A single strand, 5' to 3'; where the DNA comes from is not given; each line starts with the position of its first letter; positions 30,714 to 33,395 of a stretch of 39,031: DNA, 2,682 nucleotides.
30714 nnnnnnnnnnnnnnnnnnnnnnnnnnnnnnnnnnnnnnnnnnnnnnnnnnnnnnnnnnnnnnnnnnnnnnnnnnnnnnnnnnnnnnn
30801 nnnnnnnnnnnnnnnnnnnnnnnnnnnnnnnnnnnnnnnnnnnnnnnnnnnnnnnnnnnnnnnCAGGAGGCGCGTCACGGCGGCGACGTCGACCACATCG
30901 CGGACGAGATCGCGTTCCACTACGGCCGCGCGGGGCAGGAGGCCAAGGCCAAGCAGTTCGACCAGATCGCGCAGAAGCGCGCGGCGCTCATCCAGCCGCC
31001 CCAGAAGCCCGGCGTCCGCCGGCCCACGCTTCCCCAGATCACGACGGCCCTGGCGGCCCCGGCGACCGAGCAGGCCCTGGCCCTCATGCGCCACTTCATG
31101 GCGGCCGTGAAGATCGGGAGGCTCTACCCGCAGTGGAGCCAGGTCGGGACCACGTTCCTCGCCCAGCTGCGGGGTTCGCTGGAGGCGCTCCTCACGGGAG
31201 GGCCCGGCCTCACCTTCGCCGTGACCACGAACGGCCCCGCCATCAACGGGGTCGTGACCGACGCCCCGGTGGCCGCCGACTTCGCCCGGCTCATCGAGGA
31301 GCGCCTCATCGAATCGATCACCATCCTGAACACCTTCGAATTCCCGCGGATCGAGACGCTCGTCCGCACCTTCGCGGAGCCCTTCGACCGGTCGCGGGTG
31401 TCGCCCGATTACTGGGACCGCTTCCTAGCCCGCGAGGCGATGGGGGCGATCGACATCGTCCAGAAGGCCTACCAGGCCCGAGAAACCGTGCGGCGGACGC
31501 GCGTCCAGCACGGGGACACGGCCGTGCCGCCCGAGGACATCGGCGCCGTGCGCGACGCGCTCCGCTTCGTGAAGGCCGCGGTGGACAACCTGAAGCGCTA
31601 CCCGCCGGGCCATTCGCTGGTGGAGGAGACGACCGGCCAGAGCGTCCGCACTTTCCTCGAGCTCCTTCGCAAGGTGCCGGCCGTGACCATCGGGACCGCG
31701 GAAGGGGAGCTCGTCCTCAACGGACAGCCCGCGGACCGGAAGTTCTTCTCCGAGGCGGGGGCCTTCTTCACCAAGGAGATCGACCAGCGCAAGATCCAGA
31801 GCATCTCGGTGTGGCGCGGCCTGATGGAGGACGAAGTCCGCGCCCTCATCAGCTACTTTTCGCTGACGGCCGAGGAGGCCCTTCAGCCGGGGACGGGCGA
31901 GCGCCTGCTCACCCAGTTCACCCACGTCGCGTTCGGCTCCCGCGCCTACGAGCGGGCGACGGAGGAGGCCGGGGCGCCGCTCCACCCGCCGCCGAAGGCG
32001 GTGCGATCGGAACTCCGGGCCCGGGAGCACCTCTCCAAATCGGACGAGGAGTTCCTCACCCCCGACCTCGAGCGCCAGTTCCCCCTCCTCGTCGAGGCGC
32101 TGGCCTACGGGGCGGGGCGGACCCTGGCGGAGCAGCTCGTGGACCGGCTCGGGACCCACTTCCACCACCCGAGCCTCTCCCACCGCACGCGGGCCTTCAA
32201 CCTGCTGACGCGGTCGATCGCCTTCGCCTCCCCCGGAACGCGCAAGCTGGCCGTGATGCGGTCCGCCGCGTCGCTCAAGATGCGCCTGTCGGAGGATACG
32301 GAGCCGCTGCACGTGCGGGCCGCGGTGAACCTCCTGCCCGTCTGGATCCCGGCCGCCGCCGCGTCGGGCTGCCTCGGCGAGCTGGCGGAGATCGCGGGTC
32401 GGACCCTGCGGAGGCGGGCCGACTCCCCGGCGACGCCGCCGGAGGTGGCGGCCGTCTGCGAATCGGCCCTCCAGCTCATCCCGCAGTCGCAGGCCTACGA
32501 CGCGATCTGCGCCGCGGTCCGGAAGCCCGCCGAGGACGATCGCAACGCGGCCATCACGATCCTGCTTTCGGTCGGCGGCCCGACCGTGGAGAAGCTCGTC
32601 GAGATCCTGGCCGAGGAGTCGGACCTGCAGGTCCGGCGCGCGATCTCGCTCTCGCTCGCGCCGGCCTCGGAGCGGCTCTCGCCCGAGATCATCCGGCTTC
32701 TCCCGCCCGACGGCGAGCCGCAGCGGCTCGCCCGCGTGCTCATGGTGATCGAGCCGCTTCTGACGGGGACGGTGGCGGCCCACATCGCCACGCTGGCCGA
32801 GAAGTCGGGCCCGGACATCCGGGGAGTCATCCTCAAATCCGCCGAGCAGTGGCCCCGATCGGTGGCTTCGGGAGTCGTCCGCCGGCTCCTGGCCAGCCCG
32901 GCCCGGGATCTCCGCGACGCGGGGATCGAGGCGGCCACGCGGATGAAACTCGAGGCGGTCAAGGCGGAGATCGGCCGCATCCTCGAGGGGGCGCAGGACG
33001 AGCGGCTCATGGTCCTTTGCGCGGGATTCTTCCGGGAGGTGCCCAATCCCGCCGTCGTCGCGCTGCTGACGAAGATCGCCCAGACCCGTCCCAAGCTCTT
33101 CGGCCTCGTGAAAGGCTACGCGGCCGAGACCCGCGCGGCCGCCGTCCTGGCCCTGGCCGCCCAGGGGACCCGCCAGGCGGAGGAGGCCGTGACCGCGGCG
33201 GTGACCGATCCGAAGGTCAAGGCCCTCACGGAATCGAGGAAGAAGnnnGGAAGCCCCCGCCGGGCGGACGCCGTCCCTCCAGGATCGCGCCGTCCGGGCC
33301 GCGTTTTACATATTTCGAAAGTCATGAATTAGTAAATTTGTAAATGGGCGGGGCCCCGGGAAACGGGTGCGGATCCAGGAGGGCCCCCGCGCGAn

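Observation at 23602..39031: Candidate multi-component signalling system spanning about 15.4 kb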

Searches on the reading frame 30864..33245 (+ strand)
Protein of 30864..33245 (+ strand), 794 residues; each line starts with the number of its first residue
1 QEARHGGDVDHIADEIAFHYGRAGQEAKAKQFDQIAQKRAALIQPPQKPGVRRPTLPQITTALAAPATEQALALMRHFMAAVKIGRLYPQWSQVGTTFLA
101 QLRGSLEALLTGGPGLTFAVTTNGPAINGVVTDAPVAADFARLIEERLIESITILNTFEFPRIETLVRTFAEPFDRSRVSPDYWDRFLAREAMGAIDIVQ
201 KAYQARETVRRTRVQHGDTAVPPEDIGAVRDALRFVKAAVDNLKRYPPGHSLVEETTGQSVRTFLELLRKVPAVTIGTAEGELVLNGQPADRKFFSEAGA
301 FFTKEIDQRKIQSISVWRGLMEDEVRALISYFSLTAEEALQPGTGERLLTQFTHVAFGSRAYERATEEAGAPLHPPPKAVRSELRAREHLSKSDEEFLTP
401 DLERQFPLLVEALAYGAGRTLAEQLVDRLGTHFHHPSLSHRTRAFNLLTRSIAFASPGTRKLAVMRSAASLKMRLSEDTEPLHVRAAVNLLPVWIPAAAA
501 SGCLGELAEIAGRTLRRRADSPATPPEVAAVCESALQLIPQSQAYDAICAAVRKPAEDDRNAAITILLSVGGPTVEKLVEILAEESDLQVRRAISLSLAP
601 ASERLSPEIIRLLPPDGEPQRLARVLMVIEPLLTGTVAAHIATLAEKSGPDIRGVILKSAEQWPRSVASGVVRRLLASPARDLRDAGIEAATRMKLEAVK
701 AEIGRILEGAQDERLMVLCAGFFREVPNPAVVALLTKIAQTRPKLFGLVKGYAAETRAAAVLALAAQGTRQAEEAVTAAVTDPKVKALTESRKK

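Call 27: search_protein_families(library=pfam, proteins=[window:30864-33245:+], max_evalue=5)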
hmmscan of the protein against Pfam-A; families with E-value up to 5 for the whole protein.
window:30864-33245:+ (794 aa): 3 families
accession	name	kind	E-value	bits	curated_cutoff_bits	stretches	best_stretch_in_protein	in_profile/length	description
PF13646.12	HEAT_2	-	4.4e-06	27.3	27.7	2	525-599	13-88/88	HEAT repeats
PF25252.1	DUF7854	-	0.61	10.7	32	0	162-211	30-78/81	Family of unknown function (DUF7854)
PF03130.22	HEAT_PBS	-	4.7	8.5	20.9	0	757-780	2-25/27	PBS lyase HEAT-like repeat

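Call 55: predict_structure(alignment_id=A3)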
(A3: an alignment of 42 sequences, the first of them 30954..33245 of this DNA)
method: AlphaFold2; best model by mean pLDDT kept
length: 764 residues; sequences in the alignment: 42
mean_pLDDT: 87.6   pTM: 0.53
mean pLDDT of the five models: 87.6, 85.9, 85.2, 82.8, 82.8
residues with pLDDT >= 90: 488; 70-90: 207; 50-70: 41; < 50: 28
segments of 3 or more residues with pLDDT < 50: 1-3, 14-21, 337-349
pLDDT, mean of each block of 10 residues (from residue 1): 50 42 70 89 95 88 87 93 87 88 92 89 91 92 78 81 86 61 63 88 94 91 93 93 88 84 84 88 89 92 83 74 84 57 35 89 90 93 85 96 95 97 92 97 96 96 96 96 96 96 97 94 92 96 93 93 94 94 90 93 95 94 95 94 96 96 96 95 94 95 93 74 92 92 89 87 64
secondary structure, 60 per line:
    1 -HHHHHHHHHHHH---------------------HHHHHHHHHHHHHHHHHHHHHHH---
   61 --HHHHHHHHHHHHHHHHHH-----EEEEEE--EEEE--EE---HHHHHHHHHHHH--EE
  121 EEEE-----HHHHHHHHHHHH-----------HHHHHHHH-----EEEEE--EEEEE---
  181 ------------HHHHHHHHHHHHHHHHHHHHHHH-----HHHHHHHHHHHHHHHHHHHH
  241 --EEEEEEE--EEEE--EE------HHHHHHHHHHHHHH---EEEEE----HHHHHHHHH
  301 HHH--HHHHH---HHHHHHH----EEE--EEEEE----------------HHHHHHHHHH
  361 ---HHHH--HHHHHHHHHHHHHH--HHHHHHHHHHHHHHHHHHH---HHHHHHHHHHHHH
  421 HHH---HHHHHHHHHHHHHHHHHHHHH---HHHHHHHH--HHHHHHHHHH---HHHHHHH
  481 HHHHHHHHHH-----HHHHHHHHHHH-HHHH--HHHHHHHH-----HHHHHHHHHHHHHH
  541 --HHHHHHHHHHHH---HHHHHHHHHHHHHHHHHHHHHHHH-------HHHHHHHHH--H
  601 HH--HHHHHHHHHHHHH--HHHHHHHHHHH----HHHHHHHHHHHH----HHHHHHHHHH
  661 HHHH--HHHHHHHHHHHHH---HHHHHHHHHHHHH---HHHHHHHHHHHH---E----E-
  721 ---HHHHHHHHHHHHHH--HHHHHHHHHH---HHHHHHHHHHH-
elements in order (helices of 4 or more, strands of 3 or more residues): H2-13 H35-57 H63-80 E86-91 E94-97 H105-116 E119-124 H130-141 H153-160 E166-170 E173-177 H193-215 H221-240 E243-249 E252-255 H266-279 E283-287 H292-303 H306-310 H314-320 E325-327 E330-334 H351-360 H364-367 H370-383 H386-404 H408-423 H427-447 H451-458 H461-470 H474-490 H496-506 H508-511 H514-521 H527-540 H543-554 H558-581 H589-597 H605-617 H620-630 H635-646 H651-664 H667-679 H683-695 H699-710 H724-737 H740-749 H753-763

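Call 57: fold_search(model_id=the predicted structure, library=pdb)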
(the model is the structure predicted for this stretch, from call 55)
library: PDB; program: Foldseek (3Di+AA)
matches with E <= 10: 1486; with E <= 0.001: 202
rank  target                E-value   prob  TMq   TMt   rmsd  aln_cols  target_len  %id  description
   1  4rv1_A                6.4e-06  1.00  0.16  0.25  16.1       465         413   15  Crystal Structure of Engineered Protein. Northeast Structural Genomics Consortium (NESG) Target OR497. (released 2014-12-10)
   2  2pf4_C                1.1e-05  1.00  0.20  0.26  19.5       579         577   12  Crystal structure of the full-length simian virus 40 small t antigen complexed with the protein phosphatase 2A Aalpha  (released 2007-08-07)
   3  4rv1_D                1.2e-05  1.00  0.16  0.24  16.9       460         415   15  Crystal Structure of Engineered Protein. Northeast Structural Genomics Consortium (NESG) Target OR497. (released 2014-12-10)
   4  5mfm_B                1.7e-05  1.00  0.14  0.28  15.3       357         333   14  Designed armadillo repeat protein peptide fusion YIIIM6AII_GS11_(KR)5 (released 2017-09-13)
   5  4rv1_C                1.8e-05  1.00  0.15  0.24  17.6       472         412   14  Crystal Structure of Engineered Protein. Northeast Structural Genomics Consortium (NESG) Target OR497. (released 2014-12-10)
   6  7z8v_D                1.8e-05  1.00  0.14  0.11  29.9       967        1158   10  CAND1-SCF-SKP2 (SKP1deldel) CAND1 engaged SCF rocked (released 2023-04-19)
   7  6fsq                  2.1e-05  1.00  0.19  0.36  27.4       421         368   16  Structure of A3_bGFPD, an artificial bi-domain protein based on two different alphaRep domains : A3 and a GFP binding do (released 2018-08-08)
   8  4rv1_B                2.6e-05  1.00  0.15  0.24  17.0       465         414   14  Crystal Structure of Engineered Protein. Northeast Structural Genomics Consortium (NESG) Target OR497. (released 2014-12-10)
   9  4rv1_F                3.0e-05  1.00  0.15  0.24  17.0       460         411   14  Crystal Structure of Engineered Protein. Northeast Structural Genomics Consortium (NESG) Target OR497. (released 2014-12-10)
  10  5mfm_C                3.1e-05  1.00  0.15  0.27  15.1       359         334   13  Designed armadillo repeat protein peptide fusion YIIIM6AII_GS11_(KR)5 (released 2017-09-13)
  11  5mfm_F                3.6e-05  1.00  0.16  0.30  14.6       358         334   14  Designed armadillo repeat protein peptide fusion YIIIM6AII_GS11_(KR)5 (released 2017-09-13)
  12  5mfd_J                3.7e-05  1.00  0.16  0.29  14.5       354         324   13  Designed armadillo repeat protein YIIIM''6AII in complex with pD_(KR)5 (released 2017-07-19)
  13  7zbz_D                4.1e-05  1.00  0.15  0.11  29.9       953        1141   10  CAND1 delhairpin-SCF-SKP2 CAND1 partly engaged SCF partly rocked (released 2023-04-19)
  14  6sa7_A                4.2e-05  1.00  0.16  0.22  18.2       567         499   11  DARPin-Armadillo fusion C8long83 (released 2019-11-20)
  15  5mfm_A                4.4e-05  1.00  0.16  0.28  14.4       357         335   15  Designed armadillo repeat protein peptide fusion YIIIM6AII_GS11_(KR)5 (released 2017-09-13)
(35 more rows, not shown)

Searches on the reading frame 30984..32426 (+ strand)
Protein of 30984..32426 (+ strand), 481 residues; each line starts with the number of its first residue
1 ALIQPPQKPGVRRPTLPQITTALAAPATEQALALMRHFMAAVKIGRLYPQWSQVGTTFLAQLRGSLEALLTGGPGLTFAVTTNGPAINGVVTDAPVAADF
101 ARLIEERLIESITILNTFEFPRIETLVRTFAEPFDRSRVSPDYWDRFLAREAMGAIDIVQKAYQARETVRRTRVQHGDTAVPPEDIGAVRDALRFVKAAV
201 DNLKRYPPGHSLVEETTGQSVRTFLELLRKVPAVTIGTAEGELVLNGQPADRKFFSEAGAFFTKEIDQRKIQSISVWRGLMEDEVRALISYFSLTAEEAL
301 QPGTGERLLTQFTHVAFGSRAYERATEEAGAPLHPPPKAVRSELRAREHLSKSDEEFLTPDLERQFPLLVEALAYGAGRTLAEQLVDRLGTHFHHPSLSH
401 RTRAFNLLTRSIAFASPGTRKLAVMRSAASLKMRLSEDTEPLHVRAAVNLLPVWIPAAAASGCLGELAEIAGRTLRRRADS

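Call 62: search_protein_representatives(protein=window:30984-32426:+)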
Query: 481 residues. Proteins with E-value up to 0.001 (for the whole library): 142; up to 1e-10: 50; up to 1e-30: 12. The best 142 are listed.
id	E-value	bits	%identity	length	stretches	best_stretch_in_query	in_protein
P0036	2.9e-144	498.0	51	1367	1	1-481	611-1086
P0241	3.8e-63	230.6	36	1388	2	12-326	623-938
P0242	4.2e-63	230.5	35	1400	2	5-338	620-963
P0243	6.1e-60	220.1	34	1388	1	10-471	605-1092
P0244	2.2e-54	201.8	34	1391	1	6-473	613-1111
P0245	6.5e-53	196.9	31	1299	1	6-476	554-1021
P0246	3.0e-40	155.2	57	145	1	196-339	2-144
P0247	2.5e-38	148.9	29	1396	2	6-335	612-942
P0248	1.4e-36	143.1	55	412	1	341-481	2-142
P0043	5.2e-35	137.9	32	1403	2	11-299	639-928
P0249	1.6e-32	129.7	30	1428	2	8-299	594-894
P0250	1.8e-31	126.3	29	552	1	35-457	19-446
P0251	4.1e-26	108.6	28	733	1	32-462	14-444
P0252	6.9e-26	107.8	28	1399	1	11-413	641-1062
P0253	6.5e-24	101.3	59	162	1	130-216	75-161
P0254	2.3e-23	99.6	26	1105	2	97-413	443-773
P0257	2.6e-21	92.8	27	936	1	10-465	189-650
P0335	1.0e-05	41.4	33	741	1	183-312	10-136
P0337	1.7e-05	40.7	25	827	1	192-322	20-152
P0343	2.8e-05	39.9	25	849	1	181-323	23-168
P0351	8.0e-05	38.4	30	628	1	184-290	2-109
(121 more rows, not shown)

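Call 63: search_protein_families(library=pfam, proteins=[P0241, P0245, P0250, P0251, P0254, P0257, P0335, P0337, P0343, P0351], max_evalue=0.0001)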
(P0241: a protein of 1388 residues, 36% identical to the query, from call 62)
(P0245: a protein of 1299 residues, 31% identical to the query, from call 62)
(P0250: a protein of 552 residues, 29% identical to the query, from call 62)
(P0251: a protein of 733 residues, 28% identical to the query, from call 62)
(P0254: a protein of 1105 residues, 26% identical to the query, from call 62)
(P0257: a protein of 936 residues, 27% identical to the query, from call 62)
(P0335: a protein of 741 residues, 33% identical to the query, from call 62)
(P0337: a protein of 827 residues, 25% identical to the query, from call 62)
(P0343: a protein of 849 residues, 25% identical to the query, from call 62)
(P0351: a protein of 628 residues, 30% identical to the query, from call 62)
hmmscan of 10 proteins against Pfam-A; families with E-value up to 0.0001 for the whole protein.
P0241 (1388 aa): 4 families
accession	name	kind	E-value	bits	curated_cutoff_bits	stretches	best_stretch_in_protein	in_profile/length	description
PF00990.26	GGDEF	-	5.4e-31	108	23.8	1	14-168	2-159/161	Diguanylate cyclase, GGDEF domain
PF13191.12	AAA_16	-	1.1e-14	55.8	32.6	1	197-370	3-164/167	AAA ATPase domain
PF13646.12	HEAT_2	-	7.3e-08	33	27.7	0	1144-1205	4-66/88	HEAT repeats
PF13401.12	AAA_22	-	2.2e-07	31.7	27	1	217-376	4-124/130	AAA domain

P0245 (1299 aa): 4 families
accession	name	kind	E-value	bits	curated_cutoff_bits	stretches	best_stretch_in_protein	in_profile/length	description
PF00990.26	GGDEF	-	3.4e-24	85.9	23.8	1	9-155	4-160/161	Diguanylate cyclase, GGDEF domain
PF13646.12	HEAT_2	-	1.9e-14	54.1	27.7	1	1050-1108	3-62/88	HEAT repeats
PF13191.12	AAA_16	-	1.9e-12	48.5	32.6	1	175-340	3-162/167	AAA ATPase domain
PF13401.12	AAA_22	-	8.9e-08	33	27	1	194-349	6-124/130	AAA domain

P0250 (552 aa): 0 families

P0251 (733 aa): 2 families
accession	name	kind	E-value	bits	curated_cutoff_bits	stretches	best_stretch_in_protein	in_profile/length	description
PF13646.12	HEAT_2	-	2.5e-12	47.3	27.7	1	493-544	10-61/88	HEAT repeats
PF02985.28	HEAT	-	1.7e-06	28.2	23.5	0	580-600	4-24/31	HEAT repeat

P0254 (1105 aa): 4 families
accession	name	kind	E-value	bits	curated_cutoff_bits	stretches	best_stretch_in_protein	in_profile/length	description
PF13646.12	HEAT_2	-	3.1e-17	63.1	27.7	2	995-1046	19-69/88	HEAT repeats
PF13191.12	AAA_16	-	5.4e-09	37.2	32.6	1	30-85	105-160/167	AAA ATPase domain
PF02985.28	HEAT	-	1.4e-08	34.7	23.5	0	742-770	1-29/31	HEAT repeat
PF03130.22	HEAT_PBS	-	4.8e-08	33.2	20.9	0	1064-1091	1-27/27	PBS lyase HEAT-like repeat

P0257 (936 aa): 2 families
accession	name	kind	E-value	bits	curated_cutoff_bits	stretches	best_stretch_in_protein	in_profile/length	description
PF13646.12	HEAT_2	-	8.2e-10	39.3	27.7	0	691-758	3-69/88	HEAT repeats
PF13191.12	AAA_16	-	5.4e-09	37.2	32.6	1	3-57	1-55/167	AAA ATPase domain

P0335 (741 aa): 3 families
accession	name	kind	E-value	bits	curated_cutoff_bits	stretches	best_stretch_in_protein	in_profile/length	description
PF13646.12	HEAT_2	-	9.1e-18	64.8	27.7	1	582-652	2-72/88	HEAT repeats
PF03130.22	HEAT_PBS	-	4.4e-09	36.4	20.9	0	595-617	1-23/27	PBS lyase HEAT-like repeat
PF02985.28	HEAT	-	2.1e-06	27.9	23.5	0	580-607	1-28/31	HEAT repeat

P0337 (827 aa): 5 families
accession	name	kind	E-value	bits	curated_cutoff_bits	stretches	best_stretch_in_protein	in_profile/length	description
PF13646.12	HEAT_2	-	2.7e-37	127.4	27.7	3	669-733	8-72/88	HEAT repeats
PF03130.22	HEAT_PBS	-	7.3e-15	54.2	20.9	0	746-767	3-24/27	PBS lyase HEAT-like repeat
PF02985.28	HEAT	-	2.5e-09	37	23.5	0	695-719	3-27/31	HEAT repeat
PF00514.29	Arm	-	1e-06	29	20.6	0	693-719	13-39/41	Armadillo/beta-catenin-like repeat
PF13513.12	HEAT_EZ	-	1.4e-06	29.1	27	0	691-719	27-55/55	HEAT-like repeat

P0343 (849 aa): 2 families
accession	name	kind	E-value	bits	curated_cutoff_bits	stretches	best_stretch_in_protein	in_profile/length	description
PF13646.12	HEAT_2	-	1.5e-19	70.5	27.7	1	650-731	3-81/88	HEAT repeats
PF02985.28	HEAT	-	6.7e-07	29.4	23.5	0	686-709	5-28/31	HEAT repeat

P0351 (628 aa): 3 families
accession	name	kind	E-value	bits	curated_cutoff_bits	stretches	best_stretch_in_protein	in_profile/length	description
PF13646.12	HEAT_2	-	4.6e-29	101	27.7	2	452-522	2-73/88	HEAT repeats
PF02985.28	HEAT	-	3.7e-08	33.3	23.5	0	239-265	3-29/31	HEAT repeat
PF12717.13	Cnd1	-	8.8e-05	23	26.4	0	450-532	22-113/162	non-SMC mitotic condensation complex subunit 1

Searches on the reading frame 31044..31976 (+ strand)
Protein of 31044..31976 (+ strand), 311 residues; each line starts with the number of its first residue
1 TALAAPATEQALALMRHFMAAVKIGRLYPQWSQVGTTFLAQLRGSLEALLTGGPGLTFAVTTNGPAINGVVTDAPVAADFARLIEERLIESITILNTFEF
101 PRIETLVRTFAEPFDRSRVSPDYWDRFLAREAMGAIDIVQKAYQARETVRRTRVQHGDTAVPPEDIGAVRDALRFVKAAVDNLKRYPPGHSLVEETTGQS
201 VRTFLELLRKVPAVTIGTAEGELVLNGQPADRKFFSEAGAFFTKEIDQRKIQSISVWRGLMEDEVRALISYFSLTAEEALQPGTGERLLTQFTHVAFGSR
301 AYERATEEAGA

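Call 68: predict_structure(alignment_id=A4)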
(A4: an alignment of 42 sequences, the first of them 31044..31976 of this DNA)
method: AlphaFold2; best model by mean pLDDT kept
length: 311 residues; sequences in the alignment: 42
mean_pLDDT: 90.3   pTM: 0.68
mean pLDDT of the five models: 90.3, 89.1, 87.3, 86.8, 85.9
residues with pLDDT >= 90: 223; 70-90: 69; 50-70: 15; < 50: 4
segments of 3 or more residues with pLDDT < 50: 308-311
pLDDT, mean of each block of 10 residues (from residue 1): 90 98 92 91 96 91 93 97 94 96 96 85 93 95 68 68 94 98 96 97 97 93 90 90 94 94 96 90 83 89 64 34
secondary structure, 60 per line:
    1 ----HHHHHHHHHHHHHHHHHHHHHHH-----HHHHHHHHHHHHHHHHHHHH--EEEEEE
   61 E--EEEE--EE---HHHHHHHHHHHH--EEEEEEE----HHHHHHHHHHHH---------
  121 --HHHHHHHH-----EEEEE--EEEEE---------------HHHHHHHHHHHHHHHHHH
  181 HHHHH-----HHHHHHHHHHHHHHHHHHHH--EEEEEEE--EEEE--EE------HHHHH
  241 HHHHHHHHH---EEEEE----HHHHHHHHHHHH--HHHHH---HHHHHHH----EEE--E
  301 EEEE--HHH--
elements in order: H5-27 H33-52 E55-61 E64-67 H75-86 E89-95 H100-111 H123-130 E136-140 E143-147 H163-185 H191-210 E213-219 E222-225 H236-249 E253-257 H262-273 H276-280 H284-290 E295-297 E300-304

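Call 70: fold_search(model_id=the predicted structure, library=pdb)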
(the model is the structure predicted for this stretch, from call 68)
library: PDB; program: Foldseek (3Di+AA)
matches with E <= 10: 380; with E <= 0.001: 0
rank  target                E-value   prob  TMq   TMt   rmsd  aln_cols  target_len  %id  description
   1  6ndp_A                1.9e-01  0.05  0.11  0.08  22.5       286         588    9  Crystal structure of the dark-adapted full-length bacteriophytochrome XccBphP mutant L193Q from Xanthomonas campestris (released 2019-12-18)
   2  6ndo_A                2.1e-01  0.04  0.11  0.08  21.8       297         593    8  Crystal structure of the dark-adapted full-length bacteriophytochrome XccBphP mutant L193N from Xanthomonas campestris (released 2019-12-18)
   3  8rvx_A                2.4e-01  0.04  0.12  0.09  22.1       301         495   13  Cph1 phytochrome PAS-GAF-PHY Y176H mutant (released 2025-03-12)
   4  6r26                  2.7e-01  0.06  0.15  0.11  17.8       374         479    8  The photosensory core module (PAS-GAF-PHY) of the bacterial phytochrome Agp1 (AtBphP1) locked in a Pr-like state (released 2020-04-01)
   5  6oap_B                3.7e-01  0.13  0.12  0.12  14.9       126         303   14  Crystal structure of a dual sensor histidine kinase in the green-light absorbing Pg state (released 2019-09-18)
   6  8rvx_C                3.7e-01  0.03  0.10  0.09  21.6       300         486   13  Cph1 phytochrome PAS-GAF-PHY Y176H mutant (released 2025-03-12)
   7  8upm_A                3.9e-01  0.04  0.10  0.08  17.7       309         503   11  Pfr state of Stigmatella aurantiaca bacteriophytochrome 2 (released 2024-09-25)
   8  6ptx_A                4.1e-01  0.05  0.14  0.10  21.5       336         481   12  Dark, 100K, PCM Myxobacterial Phytochrome, P2, Wild Type, (released 2019-10-09)
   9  5i5l                  4.1e-01  0.04  0.12  0.10  17.6       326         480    9  The photosensory module (PAS-GAF-PHY) of the bacterial phytochrome Agp1 (AtBphP1) in the Pr form, chromophore modelled w (released 2016-08-03)
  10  2vea                  4.3e-01  0.06  0.12  0.09  16.8       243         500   11  The complete sensory module of the cyanobacterial phytochrome Cph1 in the Pr-state. (released 2008-09-30)
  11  3ibj_B                4.6e-01  0.04  0.12  0.07  21.3       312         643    9  X-ray structure of PDE2A (released 2009-10-27)
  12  6pl0_A                4.6e-01  0.03  0.11  0.07  22.5       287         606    8  Crystal structure of the dark-adapted full-length bacteriophytochrome XccBphP from Xanthomonas campestris in the Pr st (released 2020-12-30)
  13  8rvx_D                4.8e-01  0.02  0.10  0.08  21.8       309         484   11  Cph1 phytochrome PAS-GAF-PHY Y176H mutant (released 2025-03-12)
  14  8rvx_B                5.1e-01  0.03  0.11  0.08  21.6       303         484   14  Cph1 phytochrome PAS-GAF-PHY Y176H mutant (released 2025-03-12)
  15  4s21_A                5.7e-01  0.06  0.14  0.10  15.9       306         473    8  Crystal structure of the photosensory core module of bacteriophytochrome RPA3015 from R. palustris (released 2015-07-15)
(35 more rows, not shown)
